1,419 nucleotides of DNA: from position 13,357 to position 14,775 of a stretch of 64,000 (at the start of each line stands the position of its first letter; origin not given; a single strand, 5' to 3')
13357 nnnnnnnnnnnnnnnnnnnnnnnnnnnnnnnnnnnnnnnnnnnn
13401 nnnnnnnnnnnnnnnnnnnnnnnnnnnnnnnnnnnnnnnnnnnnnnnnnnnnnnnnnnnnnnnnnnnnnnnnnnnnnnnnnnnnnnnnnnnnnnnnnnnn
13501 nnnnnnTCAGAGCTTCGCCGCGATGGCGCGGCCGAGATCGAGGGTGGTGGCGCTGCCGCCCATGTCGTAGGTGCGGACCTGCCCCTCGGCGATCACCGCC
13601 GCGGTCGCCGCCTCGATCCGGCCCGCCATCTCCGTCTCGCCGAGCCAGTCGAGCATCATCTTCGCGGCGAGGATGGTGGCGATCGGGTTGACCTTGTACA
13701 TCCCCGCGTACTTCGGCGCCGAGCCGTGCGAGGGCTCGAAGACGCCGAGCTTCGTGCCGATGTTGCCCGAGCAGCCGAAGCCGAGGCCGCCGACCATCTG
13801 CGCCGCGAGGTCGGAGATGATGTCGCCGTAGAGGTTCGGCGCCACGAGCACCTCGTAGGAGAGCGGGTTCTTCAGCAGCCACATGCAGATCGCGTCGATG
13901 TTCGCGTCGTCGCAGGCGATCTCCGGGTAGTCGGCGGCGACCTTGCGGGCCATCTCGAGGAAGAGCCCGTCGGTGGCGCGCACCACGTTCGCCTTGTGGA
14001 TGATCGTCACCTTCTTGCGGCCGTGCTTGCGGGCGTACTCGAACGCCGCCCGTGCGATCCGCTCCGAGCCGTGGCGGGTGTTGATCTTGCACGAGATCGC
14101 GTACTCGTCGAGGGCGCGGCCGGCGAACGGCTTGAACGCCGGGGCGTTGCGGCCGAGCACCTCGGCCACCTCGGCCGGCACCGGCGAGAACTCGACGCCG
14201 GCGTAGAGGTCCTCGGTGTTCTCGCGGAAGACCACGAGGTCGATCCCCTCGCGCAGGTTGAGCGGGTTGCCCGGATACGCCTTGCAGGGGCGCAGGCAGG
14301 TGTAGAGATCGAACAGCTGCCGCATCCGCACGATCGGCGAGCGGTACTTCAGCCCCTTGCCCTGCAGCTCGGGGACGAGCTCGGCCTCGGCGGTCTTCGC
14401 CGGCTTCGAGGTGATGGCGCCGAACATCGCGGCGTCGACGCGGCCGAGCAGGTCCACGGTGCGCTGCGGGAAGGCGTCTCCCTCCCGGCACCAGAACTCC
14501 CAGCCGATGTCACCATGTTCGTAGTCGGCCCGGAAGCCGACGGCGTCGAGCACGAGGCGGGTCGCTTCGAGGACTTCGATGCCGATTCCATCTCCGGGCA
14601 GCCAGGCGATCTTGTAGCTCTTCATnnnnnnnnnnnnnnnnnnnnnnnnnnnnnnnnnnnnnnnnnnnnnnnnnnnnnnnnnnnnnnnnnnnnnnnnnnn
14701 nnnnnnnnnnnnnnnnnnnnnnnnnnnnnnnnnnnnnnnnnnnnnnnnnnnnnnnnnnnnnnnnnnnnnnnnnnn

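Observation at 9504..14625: Five-gene operon mixing leuB/leuC/leuD-type enzymes with an HMG-CoA-lyase-like lyase and a family III CoA-transferase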

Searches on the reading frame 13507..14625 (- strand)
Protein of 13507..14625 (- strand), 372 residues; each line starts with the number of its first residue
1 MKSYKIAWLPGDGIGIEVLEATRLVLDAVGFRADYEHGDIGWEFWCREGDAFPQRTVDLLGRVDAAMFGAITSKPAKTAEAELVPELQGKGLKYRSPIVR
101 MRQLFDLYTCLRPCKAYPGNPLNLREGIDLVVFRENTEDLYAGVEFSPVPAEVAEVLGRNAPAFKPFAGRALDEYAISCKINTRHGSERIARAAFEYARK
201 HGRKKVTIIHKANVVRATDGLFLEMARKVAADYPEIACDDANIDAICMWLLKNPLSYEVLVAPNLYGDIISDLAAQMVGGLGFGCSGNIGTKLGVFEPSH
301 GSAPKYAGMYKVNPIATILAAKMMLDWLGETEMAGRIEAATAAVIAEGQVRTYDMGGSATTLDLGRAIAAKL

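Call 10: search_protein_families(library=pfam, proteins=[window:13510-14625:-])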
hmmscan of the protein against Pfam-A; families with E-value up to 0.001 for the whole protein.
seq(372 aa): 1 family
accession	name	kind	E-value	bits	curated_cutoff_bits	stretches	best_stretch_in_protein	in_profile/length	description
PF00180.25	Iso_dh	-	5.1e-87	292.8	27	1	5-366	1-346/348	Isocitrate/isopropylmalate dehydrogenase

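Call 11: search_protein_families(library=ncbifam, proteins=[window:13510-14625:-])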
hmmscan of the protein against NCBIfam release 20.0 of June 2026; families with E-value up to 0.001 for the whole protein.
seq(372 aa): 16 families
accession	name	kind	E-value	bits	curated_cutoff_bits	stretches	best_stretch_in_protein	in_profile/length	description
NF040626.1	AksF2_Meth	equivalog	8.4e-98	327.7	540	2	173-371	131-329/333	homoisocitrate dehydrogenase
TIGR02088.1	LEU3_arch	subfamily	2.6e-91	306.2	409.8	1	7-368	2-323/324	isopropylmalate/isohomocitrate dehydrogenases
NF006529.0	PRK08997.1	equivalog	2.5e-84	283.1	510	2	174-372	137-335/335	isocitrate dehydrogenase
NF040619.1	AksF_Meth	equivalog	7.6e-84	281.7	500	2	173-366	147-341/343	homoisocitrate dehydrogenase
NF002898.0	PRK03437.1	equivalog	4.8e-79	266.1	393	2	173-371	148-344/347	3-isopropylmalate dehydrogenase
NF006673.0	PRK09222.1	equivalog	8.1e-78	262.5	509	2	174-356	138-319/482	NADP-dependent isocitrate dehydrogenase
TIGR00175.1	mito_nad_idh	equivalog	5.3e-77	259.2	432.4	2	178-372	139-334/334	isocitrate dehydrogenase (NAD(+))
TIGR02089.1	TTC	equivalog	4.5e-68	229.7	470.4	1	1-371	1-351/352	tartrate dehydrogenase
TIGR00183.1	prok_nadp_idh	equivalog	3.6e-63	213.8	567.3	1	6-355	29-393/417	isocitrate dehydrogenase (NADP(+))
TIGR02924.1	ICDH_alpha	equivalog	4.3e-62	210.7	561.35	2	176-355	136-314/473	isocitrate dehydrogenase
TIGR00169.1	leuB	equivalog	8.2e-58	196.1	353.2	1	5-369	1-346/349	3-isopropylmalate dehydrogenase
NF006048.0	PRK08194.1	equivalog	9e-58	196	501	1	1-371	1-348/352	tartrate dehydrogenase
NF005425.0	PRK07006.1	equivalog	1.3e-57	195.5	490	2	6-231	29-250/416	NADP-dependent isocitrate dehydrogenase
NF040855.1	iso_homocit_dh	equivalog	1.1e-55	189.3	680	2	168-369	121-316/345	isocitrate--homoisocitrate dehydrogenase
NF005610.0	PRK07362.1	equivalog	4.8e-53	180.5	585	2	236-355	332-450/474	NADP-dependent isocitrate dehydrogenase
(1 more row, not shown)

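Call 22: search_solved_structures(query=window:13507-14625:-, max_evalue=1e-30)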
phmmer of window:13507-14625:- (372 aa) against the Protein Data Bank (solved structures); distinct sequences matched with E-value up to 1e-30: 79 (the best 60 are shown).
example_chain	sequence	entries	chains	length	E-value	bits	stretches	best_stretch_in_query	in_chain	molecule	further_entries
6ltf_A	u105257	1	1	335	1.2e-70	241.6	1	173-372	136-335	Isocitrate dehydrogenase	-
6m3s_A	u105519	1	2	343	1.2e-70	241.5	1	173-372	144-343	Isocitrate dehydrogenase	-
3asj_A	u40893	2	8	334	2.7e-69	237.1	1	174-368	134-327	Homoisocitrate dehydrogenase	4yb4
1x0l_A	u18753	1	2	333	3.6e-69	236.7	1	174-368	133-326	Homoisocitrate dehydrogenase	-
3ah3_A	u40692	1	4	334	3.7e-67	230.1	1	174-368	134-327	Homoisocitrate dehydrogenase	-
6lky_A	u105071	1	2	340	8e-65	222.4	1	4-358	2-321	Putative isocitrate dehydrogenase, NAD-dependent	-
8grb_B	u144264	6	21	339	6.6e-57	196.3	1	173-368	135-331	Isocitrate dehydrogenase [NAD] subunit alpha, mitochondrial | Human IDH3 alpha subunit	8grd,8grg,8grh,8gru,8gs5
2d1c_A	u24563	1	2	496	7.9e-57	196.1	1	178-357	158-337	Isocitrate dehydrogenase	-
5gre_A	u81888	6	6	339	1.1e-56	195.6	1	175-368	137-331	Isocitrate dehydrogenase [NAD] subunit alpha, mitochondrial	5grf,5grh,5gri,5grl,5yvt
6kde_A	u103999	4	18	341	1.2e-56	195.5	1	175-368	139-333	Isocitrate dehydrogenase [NAD] subunit alpha, mitochondrial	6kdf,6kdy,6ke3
6l57_A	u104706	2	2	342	1.2e-56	195.5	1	175-368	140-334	Isocitrate dehydrogenase [NAD] subunit alpha, mitochondrial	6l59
7ce3_A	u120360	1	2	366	1.7e-56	195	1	175-368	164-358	Isocitrate dehydrogenase [NAD] subunit alpha, mitochondrial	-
3blv_B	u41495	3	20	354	1.1e-53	185.8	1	178-370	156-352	Isocitrate dehydrogenase [NAD] subunit 2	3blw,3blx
3ty3_A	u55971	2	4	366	1.8e-53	185.1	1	7-370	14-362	Probable homoisocitrate dehydrogenase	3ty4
3u1h_A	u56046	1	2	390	2.3e-50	174.8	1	4-355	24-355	3-isopropylmalate dehydrogenase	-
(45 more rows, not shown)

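Call 24: search_solved_structures(query=window:13507-14625:-, max_evalue=1e-66, show_alignments=4)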
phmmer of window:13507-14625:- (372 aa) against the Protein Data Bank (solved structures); distinct sequences matched with E-value up to 1e-66: 5.
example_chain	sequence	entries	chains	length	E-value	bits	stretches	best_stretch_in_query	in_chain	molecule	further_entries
6ltf_A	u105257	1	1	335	1.2e-70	241.6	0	173-372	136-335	Isocitrate dehydrogenase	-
6m3s_A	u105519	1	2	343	1.2e-70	241.5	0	173-372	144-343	Isocitrate dehydrogenase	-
3asj_A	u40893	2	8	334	2.7e-69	237.1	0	174-368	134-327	Homoisocitrate dehydrogenase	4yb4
1x0l_A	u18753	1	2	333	3.6e-69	236.7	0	174-368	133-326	Homoisocitrate dehydrogenase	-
3ah3_A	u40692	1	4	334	3.7e-67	230.1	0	174-368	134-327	Homoisocitrate dehydrogenase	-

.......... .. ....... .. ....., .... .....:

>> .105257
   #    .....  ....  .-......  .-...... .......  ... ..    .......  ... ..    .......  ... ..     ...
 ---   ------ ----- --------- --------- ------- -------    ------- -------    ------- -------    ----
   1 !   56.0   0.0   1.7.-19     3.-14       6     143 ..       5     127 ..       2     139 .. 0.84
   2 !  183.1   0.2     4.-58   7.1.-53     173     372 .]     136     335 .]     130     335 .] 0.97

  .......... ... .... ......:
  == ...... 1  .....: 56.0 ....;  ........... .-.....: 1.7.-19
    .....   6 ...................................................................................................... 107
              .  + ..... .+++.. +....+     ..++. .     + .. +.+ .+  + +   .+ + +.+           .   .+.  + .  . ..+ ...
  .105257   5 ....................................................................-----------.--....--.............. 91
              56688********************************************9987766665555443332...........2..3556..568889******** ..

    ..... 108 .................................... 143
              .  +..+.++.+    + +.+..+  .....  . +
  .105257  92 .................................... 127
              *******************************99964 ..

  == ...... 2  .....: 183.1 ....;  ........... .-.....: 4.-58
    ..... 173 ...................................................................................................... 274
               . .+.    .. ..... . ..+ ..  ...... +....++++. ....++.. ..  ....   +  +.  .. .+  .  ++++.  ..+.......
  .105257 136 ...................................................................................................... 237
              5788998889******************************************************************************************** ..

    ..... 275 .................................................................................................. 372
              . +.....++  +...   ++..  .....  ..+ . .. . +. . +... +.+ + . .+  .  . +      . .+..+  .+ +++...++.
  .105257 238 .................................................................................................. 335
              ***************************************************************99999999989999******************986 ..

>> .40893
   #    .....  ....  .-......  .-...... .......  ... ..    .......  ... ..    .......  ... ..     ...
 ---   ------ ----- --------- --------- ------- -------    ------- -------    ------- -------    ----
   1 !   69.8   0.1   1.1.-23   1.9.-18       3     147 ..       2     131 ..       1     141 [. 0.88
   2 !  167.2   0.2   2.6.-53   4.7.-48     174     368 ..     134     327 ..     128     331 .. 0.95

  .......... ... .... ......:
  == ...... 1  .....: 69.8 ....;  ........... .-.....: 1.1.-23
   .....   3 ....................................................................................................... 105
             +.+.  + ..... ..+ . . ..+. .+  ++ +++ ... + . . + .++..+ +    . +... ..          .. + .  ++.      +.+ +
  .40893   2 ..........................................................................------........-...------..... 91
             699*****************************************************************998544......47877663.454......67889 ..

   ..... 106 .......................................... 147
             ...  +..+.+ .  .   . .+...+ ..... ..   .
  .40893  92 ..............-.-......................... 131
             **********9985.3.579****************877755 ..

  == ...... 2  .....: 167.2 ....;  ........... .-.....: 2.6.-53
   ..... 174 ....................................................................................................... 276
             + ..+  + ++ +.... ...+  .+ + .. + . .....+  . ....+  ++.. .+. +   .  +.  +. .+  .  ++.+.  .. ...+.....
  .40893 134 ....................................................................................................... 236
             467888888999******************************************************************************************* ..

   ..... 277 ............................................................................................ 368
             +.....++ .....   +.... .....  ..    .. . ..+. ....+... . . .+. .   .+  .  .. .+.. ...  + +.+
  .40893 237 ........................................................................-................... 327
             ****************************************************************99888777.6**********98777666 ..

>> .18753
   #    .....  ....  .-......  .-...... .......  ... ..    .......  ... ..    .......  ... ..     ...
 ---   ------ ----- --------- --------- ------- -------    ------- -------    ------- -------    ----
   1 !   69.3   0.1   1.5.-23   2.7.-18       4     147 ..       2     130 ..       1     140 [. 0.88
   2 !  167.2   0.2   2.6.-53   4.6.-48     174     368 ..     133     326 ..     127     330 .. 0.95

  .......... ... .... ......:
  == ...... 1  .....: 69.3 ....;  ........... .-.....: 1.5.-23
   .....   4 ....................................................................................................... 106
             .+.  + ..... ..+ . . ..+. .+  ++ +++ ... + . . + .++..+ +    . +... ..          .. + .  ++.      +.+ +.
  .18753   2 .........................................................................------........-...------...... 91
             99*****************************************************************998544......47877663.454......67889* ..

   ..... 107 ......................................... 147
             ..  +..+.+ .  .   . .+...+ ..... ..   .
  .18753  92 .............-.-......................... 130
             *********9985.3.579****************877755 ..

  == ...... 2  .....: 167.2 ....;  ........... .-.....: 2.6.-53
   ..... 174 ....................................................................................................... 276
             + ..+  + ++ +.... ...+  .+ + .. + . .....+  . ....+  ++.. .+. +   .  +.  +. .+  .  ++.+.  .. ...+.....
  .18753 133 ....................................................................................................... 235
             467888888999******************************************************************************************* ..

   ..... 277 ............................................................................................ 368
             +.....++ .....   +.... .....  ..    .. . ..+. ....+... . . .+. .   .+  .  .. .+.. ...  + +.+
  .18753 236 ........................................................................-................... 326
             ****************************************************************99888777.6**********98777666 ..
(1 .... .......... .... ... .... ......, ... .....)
